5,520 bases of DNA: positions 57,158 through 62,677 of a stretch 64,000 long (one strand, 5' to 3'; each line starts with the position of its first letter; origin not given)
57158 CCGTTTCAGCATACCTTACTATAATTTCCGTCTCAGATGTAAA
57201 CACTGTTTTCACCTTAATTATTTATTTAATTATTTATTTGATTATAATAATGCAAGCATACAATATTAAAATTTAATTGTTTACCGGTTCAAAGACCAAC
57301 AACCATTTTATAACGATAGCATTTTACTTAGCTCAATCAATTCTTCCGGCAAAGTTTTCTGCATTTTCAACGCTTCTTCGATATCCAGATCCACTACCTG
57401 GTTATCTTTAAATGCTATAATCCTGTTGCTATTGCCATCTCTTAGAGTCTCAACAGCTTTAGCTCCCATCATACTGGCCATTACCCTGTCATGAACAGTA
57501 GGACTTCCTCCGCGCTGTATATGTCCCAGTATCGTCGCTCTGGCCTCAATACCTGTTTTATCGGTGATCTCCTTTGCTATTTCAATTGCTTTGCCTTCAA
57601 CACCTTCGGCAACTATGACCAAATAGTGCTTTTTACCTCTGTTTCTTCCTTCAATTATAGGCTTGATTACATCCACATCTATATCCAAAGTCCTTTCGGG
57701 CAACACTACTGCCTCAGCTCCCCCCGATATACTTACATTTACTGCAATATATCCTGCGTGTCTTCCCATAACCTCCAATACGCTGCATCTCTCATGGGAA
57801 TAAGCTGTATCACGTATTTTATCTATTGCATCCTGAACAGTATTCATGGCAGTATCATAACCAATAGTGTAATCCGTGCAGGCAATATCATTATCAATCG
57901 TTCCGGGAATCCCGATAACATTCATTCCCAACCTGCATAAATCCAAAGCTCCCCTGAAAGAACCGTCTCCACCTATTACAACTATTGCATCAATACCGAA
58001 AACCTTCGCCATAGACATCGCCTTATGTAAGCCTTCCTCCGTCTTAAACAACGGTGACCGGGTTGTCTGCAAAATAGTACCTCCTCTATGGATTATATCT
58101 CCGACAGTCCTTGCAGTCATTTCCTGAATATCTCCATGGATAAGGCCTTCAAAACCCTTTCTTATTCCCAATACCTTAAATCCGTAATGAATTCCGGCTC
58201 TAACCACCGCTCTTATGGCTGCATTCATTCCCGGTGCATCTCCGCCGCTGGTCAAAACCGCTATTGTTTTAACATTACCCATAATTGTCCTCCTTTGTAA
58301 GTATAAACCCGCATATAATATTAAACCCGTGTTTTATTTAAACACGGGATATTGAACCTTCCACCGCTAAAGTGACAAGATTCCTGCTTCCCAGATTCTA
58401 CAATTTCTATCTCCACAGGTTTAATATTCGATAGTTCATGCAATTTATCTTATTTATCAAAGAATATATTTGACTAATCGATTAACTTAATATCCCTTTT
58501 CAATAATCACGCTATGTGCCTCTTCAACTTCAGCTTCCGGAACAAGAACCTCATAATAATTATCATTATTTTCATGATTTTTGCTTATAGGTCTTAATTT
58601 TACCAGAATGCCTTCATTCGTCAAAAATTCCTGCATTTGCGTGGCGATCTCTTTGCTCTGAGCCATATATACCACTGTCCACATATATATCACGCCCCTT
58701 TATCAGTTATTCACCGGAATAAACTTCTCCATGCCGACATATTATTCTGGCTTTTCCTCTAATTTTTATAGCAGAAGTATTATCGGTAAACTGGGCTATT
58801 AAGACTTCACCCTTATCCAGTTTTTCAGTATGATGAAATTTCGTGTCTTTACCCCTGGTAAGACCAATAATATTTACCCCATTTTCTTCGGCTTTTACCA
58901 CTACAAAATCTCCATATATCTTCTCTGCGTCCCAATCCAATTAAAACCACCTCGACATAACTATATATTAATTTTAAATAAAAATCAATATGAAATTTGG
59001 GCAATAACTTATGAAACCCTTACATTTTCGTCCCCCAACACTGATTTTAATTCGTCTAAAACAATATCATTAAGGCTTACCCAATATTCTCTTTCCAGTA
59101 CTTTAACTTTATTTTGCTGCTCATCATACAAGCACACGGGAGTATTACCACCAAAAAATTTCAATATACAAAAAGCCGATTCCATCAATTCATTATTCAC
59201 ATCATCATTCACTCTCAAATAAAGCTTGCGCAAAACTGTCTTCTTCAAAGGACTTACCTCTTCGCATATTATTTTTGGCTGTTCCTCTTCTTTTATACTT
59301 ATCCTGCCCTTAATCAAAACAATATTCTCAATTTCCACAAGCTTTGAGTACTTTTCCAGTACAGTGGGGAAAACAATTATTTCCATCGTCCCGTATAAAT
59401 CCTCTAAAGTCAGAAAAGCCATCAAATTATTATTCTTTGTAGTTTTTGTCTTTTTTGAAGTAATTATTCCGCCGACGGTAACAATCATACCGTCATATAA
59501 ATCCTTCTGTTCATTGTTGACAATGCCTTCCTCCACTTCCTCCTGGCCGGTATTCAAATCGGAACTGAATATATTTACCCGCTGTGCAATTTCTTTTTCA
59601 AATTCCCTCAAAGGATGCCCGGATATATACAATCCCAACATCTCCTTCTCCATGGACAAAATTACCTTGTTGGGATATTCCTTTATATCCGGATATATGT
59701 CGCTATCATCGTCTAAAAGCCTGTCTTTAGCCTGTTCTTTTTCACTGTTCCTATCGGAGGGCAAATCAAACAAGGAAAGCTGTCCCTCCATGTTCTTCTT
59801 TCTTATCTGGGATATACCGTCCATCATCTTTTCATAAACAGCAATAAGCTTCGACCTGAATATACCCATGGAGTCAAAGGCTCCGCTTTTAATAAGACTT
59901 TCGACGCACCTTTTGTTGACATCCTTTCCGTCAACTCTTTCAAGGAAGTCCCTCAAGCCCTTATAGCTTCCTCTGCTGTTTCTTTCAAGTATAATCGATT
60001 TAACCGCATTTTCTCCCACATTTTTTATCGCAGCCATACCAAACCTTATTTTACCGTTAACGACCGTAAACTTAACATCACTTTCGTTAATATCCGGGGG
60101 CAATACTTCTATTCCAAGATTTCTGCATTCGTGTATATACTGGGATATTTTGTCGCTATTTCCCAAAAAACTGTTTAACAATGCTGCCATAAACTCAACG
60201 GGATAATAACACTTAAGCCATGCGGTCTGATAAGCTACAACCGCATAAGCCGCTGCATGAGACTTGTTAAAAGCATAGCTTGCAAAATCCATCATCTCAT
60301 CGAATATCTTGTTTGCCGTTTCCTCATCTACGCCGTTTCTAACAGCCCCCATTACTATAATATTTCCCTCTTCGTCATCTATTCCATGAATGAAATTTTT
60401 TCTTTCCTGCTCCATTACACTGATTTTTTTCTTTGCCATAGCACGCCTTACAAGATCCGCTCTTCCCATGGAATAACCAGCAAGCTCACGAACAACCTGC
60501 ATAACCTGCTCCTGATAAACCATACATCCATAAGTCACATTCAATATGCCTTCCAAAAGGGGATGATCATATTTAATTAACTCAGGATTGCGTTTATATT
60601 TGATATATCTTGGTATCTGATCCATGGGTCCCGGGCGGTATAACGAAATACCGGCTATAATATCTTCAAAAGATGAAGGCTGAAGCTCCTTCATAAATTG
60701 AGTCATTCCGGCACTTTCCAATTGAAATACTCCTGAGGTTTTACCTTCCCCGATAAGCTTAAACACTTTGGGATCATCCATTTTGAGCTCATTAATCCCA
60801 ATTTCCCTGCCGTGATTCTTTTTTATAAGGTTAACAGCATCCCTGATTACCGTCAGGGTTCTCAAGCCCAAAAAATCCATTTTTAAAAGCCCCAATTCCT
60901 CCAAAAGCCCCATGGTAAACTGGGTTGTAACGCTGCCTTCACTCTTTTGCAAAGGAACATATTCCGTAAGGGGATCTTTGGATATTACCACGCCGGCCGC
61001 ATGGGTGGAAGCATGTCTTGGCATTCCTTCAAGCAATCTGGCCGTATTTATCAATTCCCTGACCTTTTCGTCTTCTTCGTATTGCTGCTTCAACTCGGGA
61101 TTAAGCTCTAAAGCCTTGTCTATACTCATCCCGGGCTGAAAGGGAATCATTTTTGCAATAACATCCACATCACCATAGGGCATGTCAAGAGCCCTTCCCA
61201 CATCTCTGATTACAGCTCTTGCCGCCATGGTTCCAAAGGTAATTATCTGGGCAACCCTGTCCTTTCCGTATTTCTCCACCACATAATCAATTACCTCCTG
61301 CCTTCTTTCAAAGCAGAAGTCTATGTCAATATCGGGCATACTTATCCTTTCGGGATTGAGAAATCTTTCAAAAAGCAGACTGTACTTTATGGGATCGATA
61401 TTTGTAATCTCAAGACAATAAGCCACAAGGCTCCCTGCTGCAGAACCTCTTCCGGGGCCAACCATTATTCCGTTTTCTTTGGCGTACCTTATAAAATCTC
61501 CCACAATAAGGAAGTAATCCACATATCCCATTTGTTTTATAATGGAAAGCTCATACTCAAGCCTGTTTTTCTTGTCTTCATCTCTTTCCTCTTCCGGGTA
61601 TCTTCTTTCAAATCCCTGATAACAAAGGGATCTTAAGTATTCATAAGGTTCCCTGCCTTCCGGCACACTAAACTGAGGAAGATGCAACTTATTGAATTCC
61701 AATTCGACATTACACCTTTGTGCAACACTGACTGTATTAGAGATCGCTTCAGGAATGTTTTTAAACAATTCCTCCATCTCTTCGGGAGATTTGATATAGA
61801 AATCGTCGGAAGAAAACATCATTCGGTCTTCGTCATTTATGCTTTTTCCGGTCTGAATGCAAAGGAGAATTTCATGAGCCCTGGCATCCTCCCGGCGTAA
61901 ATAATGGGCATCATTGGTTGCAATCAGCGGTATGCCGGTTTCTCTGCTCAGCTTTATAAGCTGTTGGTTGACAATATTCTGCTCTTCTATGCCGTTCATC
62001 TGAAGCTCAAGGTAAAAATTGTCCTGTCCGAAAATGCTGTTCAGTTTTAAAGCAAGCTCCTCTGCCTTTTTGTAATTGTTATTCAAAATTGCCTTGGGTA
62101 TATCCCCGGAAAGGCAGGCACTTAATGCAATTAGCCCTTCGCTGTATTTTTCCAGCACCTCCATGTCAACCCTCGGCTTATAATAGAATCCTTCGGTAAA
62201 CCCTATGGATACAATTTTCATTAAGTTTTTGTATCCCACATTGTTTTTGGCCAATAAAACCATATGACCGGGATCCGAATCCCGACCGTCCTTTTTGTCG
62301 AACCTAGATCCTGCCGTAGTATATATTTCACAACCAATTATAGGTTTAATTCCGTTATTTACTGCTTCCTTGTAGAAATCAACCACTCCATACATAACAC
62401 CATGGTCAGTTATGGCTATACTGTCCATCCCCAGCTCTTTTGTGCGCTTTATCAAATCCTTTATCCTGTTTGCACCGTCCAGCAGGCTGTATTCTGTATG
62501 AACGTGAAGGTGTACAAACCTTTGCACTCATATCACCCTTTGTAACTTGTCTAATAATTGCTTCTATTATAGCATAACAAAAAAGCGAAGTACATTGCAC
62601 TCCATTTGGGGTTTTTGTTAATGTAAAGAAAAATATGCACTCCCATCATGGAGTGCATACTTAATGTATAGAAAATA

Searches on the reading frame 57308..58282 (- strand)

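Call 47: search_protein_families(library=pfam, proteins=[window:57308-58282:-], max_evalue=0.00001)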
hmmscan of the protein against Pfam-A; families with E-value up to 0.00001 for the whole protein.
window:57308-58282:- (324 aa): 1 family
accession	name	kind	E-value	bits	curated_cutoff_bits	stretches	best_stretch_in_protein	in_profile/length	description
PF00365.25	PFK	-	5.8e-107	357.6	30.9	1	7-279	2-276/277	Phosphofructokinase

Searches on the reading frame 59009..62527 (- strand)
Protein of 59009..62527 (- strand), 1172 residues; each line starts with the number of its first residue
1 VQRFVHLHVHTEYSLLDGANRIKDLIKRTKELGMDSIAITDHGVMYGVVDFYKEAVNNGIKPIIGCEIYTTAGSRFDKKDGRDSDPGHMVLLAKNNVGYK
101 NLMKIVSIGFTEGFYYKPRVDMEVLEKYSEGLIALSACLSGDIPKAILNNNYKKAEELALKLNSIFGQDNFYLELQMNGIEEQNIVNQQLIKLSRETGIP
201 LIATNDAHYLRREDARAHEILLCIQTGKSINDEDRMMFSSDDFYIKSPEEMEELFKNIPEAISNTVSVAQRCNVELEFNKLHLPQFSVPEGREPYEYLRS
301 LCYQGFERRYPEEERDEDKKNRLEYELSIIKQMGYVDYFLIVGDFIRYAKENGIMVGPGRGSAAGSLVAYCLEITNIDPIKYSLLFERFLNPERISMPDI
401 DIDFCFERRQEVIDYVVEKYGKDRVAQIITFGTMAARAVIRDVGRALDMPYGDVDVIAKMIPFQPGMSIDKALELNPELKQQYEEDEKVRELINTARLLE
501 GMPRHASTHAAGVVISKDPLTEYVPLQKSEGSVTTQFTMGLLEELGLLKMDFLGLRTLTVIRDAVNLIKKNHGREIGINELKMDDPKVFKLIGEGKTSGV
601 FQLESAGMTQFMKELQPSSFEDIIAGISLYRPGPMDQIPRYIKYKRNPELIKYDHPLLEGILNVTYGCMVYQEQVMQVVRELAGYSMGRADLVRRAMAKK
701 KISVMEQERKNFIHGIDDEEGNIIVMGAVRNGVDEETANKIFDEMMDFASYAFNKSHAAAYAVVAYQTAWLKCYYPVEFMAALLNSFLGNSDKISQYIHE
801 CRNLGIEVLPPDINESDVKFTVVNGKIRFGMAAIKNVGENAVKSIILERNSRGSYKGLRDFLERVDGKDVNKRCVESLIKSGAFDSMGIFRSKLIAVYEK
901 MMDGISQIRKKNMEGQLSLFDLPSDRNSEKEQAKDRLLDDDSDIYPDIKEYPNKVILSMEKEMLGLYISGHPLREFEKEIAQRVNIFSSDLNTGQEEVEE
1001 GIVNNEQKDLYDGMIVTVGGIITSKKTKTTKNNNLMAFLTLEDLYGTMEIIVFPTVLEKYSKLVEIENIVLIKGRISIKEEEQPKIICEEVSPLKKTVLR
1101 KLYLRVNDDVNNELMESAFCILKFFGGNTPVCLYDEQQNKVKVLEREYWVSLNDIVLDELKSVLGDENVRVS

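Call 47: search_protein_families(library=pfam, proteins=[window:59009-62527:-], max_evalue=0.00001)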
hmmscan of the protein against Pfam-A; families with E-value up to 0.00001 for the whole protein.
window:59009-62527:- (1172 aa): 5 families
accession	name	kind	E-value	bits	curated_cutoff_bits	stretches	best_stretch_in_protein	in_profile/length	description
PF07733.18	DNA_pol3_alpha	-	5.6e-111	370.8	23.9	1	296-554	1-260/260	Bacterial DNA polymerase III alpha NTPase domain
PF02811.25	PHP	-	2.2e-64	217.2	26.4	1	6-176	1-162/164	PHP domain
PF17657.6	DNA_pol3_finger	-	8.6e-63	211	22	1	557-718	1-164/166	Bacterial DNA polymerase III alpha subunit finger domain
PF14579.12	HHH_6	-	1.1e-31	109.3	25.6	1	805-893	1-89/90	Helix-hairpin-helix motif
PF01336.31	tRNA_anti-codon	-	2.1e-12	47.2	27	1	1016-1094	1-75/75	OB-fold nucleic acid binding domain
